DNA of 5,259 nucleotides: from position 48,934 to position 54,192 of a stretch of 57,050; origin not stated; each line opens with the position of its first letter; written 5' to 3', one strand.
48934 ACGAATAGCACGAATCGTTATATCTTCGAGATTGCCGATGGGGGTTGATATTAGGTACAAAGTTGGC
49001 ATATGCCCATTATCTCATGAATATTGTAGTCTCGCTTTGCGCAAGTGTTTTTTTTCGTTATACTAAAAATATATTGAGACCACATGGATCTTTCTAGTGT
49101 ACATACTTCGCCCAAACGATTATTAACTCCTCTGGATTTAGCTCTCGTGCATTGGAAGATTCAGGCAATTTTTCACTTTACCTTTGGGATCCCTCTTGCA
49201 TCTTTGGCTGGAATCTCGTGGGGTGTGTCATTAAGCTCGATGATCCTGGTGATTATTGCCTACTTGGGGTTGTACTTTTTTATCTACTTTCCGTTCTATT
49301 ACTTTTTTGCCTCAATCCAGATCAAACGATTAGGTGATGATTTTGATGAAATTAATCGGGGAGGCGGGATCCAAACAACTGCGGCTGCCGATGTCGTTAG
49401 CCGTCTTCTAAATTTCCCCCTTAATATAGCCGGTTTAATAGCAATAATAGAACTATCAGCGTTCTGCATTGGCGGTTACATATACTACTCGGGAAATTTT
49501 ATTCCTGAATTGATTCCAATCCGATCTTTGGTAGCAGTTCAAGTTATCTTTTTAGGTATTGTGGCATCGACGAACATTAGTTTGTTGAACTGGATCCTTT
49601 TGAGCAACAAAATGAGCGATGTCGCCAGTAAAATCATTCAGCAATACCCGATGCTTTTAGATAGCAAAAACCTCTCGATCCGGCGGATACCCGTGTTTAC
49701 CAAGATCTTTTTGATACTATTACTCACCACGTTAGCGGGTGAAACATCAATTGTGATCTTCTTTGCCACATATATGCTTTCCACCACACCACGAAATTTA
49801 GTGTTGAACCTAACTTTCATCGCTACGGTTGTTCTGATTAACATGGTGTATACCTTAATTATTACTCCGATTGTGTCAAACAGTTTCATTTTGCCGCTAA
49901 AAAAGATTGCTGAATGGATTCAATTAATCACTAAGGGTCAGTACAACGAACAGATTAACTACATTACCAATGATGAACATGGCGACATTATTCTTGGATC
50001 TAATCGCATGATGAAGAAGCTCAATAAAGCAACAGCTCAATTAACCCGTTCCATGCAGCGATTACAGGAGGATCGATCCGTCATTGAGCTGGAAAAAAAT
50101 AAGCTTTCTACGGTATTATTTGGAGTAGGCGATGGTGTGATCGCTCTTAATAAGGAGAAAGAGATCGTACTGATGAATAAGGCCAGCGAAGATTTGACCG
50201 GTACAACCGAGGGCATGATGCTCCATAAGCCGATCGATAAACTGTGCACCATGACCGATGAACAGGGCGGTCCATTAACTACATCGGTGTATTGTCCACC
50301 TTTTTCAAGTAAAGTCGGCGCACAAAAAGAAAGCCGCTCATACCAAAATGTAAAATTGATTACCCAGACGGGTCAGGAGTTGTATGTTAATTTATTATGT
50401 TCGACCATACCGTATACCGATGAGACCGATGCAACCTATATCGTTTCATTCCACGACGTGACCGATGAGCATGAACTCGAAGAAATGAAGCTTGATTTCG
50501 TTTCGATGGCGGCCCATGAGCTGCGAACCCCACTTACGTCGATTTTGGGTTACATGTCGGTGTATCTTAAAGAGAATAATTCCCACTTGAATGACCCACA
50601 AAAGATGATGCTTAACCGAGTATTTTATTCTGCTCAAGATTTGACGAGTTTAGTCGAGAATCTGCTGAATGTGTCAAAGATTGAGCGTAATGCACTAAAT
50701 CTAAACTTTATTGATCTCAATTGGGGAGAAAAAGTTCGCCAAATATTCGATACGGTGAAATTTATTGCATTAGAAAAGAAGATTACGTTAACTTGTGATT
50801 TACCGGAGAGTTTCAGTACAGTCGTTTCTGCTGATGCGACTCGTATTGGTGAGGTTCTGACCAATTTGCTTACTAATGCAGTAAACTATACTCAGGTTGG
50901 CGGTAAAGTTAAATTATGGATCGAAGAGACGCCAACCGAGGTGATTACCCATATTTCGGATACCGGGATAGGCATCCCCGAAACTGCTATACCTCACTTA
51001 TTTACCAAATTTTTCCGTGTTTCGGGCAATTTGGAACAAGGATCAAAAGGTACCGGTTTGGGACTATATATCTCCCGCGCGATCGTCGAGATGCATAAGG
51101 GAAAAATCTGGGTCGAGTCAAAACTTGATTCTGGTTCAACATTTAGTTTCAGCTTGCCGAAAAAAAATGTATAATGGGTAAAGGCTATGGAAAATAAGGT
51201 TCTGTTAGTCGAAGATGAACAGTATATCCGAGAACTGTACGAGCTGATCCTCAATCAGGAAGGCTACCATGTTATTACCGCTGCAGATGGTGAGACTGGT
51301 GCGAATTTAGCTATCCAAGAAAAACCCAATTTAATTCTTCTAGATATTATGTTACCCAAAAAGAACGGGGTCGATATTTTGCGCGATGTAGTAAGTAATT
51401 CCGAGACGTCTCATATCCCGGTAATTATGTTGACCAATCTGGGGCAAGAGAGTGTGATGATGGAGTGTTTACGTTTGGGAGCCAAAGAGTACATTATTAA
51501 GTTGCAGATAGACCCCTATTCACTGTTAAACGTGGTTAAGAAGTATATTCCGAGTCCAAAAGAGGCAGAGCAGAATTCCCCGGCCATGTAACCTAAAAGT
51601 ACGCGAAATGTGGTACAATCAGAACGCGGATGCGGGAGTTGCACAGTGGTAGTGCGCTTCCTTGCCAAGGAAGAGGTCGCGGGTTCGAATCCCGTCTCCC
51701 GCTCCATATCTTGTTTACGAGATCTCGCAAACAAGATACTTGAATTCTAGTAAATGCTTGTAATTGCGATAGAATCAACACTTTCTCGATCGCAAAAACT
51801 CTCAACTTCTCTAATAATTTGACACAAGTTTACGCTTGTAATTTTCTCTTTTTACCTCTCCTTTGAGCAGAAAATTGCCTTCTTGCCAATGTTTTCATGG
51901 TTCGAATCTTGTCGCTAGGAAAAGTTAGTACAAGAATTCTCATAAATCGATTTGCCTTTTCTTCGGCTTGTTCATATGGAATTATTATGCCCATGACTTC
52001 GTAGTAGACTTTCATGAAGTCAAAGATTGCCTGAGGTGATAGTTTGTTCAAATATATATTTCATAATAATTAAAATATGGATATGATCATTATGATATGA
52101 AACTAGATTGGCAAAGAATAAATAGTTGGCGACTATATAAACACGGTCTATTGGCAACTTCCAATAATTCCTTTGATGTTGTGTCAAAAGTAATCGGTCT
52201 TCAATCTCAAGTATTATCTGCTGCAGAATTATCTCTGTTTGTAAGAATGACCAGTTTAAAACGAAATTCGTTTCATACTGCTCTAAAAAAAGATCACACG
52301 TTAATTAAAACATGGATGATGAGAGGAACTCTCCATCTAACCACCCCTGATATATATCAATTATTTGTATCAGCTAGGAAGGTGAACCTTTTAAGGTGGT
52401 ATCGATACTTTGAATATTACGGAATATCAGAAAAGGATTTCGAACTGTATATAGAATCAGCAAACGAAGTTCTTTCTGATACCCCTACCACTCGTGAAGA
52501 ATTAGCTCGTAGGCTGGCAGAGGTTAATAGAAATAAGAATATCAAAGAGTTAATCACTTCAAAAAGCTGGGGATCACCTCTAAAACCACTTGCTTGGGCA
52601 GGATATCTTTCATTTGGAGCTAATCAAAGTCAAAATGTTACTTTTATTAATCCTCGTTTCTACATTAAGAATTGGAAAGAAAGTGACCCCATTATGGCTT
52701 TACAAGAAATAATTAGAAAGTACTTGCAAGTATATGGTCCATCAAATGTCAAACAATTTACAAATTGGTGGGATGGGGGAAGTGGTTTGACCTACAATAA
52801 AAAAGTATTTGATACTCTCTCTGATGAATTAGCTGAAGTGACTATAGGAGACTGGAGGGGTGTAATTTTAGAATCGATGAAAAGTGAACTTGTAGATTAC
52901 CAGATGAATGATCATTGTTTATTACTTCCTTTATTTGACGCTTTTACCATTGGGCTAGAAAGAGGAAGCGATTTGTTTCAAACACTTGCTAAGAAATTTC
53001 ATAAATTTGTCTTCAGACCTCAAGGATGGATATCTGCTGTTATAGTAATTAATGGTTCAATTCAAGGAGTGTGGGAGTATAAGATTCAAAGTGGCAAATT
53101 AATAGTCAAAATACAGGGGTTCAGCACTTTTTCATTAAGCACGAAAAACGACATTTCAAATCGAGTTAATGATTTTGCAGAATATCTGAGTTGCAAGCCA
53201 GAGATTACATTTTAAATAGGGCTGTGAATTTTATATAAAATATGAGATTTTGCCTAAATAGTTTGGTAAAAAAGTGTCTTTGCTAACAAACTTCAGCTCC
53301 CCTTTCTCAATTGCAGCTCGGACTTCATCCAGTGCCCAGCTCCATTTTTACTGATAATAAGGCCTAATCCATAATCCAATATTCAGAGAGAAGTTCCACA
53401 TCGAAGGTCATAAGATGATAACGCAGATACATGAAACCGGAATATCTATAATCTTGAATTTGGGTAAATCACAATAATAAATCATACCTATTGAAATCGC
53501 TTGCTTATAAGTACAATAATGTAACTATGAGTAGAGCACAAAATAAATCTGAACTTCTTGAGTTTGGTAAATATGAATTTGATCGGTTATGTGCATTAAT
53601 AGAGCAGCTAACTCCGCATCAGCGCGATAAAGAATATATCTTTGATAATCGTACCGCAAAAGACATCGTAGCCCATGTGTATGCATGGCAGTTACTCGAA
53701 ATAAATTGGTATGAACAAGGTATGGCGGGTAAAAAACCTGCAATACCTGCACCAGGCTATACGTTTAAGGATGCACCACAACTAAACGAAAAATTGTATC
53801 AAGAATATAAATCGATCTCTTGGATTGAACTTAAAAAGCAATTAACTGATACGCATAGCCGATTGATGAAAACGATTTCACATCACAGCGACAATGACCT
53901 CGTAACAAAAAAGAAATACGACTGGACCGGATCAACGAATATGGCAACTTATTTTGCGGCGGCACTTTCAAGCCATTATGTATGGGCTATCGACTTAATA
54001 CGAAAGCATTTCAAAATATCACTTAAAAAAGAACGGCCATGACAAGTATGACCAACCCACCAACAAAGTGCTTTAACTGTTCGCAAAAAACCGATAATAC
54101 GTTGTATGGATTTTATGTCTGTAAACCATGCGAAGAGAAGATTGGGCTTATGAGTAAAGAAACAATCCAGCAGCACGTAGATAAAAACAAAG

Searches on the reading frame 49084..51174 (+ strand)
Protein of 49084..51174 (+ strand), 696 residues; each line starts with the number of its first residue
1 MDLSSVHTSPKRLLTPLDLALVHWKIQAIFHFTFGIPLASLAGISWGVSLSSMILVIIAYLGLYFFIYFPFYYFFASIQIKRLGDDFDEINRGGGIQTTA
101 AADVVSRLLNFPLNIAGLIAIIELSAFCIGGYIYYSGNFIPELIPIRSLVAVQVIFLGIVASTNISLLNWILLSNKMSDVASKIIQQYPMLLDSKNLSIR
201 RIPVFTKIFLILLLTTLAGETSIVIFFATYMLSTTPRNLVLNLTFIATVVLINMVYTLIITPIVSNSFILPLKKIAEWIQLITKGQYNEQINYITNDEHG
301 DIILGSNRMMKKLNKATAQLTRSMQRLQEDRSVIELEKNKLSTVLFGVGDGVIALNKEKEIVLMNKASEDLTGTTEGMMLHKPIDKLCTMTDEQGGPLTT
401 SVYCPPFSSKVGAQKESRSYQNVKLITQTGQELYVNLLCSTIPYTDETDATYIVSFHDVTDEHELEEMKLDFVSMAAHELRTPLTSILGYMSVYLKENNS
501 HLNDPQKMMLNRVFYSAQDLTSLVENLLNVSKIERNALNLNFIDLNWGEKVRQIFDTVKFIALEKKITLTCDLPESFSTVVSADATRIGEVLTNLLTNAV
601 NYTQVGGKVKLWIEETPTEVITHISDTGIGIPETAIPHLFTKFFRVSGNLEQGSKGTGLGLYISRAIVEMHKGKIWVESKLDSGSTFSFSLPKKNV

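Call 26: search_protein_families(library=pfam, proteins=[window:49084-51174:+], max_evalue=0.001)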
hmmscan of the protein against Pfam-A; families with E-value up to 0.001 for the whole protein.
window:49084-51174:+ (696 aa): 4 families
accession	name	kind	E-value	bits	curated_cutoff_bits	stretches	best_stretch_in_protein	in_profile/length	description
PF02518.31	HATPase_c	-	2.5e-28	99.2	26.4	1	584-694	2-110/111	Histidine kinase-, DNA gyrase B-, and HSP90-like ATPase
PF00512.31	HisKA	-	1.9e-15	57.1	26.9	1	469-535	2-65/66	His Kinase A (phospho-acceptor) domain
PF13426.13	PAS_9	-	1.8e-07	31.8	27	1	350-461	2-103/103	PAS domain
PF00989.32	PAS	-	2.6e-05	24.6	22.6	1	344-459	6-113/113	PAS fold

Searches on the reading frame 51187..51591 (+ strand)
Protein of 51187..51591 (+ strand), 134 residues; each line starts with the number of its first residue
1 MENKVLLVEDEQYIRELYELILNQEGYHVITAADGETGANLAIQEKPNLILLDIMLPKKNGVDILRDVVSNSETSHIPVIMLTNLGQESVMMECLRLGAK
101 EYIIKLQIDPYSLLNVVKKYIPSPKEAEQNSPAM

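Call 26: search_protein_families(library=pfam, proteins=[window:51187-51591:+], max_evalue=0.001)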
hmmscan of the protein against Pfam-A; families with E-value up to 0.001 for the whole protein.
window:51187-51591:+ (134 aa): 1 family
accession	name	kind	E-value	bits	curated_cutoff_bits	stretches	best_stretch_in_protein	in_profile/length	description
PF00072.30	Response_reg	-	2e-23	83.1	30.2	1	5-115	1-108/111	Response regulator receiver domain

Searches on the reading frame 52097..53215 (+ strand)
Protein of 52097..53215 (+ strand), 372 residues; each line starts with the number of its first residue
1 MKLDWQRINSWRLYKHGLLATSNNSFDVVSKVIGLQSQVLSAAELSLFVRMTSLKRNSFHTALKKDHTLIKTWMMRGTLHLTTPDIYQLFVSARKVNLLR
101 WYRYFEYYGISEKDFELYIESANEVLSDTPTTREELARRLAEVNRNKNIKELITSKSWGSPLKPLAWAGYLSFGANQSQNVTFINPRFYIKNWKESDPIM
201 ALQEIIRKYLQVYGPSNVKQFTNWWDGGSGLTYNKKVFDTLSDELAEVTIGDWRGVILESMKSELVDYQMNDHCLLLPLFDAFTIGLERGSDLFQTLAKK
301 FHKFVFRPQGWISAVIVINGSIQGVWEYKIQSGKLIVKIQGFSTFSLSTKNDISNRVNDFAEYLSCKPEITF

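Call 26: search_protein_families(library=pfam, proteins=[window:52097-53215:+], max_evalue=0.001)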
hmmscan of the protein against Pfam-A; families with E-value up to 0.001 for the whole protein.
window:52097-53215:+ (372 aa): 1 family
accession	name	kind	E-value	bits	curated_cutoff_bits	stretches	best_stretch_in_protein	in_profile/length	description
PF06224.18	AlkZ-like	-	1.3e-28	101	25.9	1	30-362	2-328/329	DNA glycosylase AlkZ-like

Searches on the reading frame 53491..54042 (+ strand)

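Call 26: search_protein_families(library=pfam, proteins=[window:53491-54042:+], max_evalue=0.001)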
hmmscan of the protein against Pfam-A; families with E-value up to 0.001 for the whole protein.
window:53491-54042:+ (183 aa): 2 families
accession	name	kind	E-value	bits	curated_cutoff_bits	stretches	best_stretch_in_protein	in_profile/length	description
PF08020.16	DUF1706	-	3.3e-43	147.9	24.2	1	13-175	1-166/166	Protein of unknown function (DUF1706)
PF12867.12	DinB_2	-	0.00038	21.3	24.8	1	31-144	7-102/128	DinB superfamily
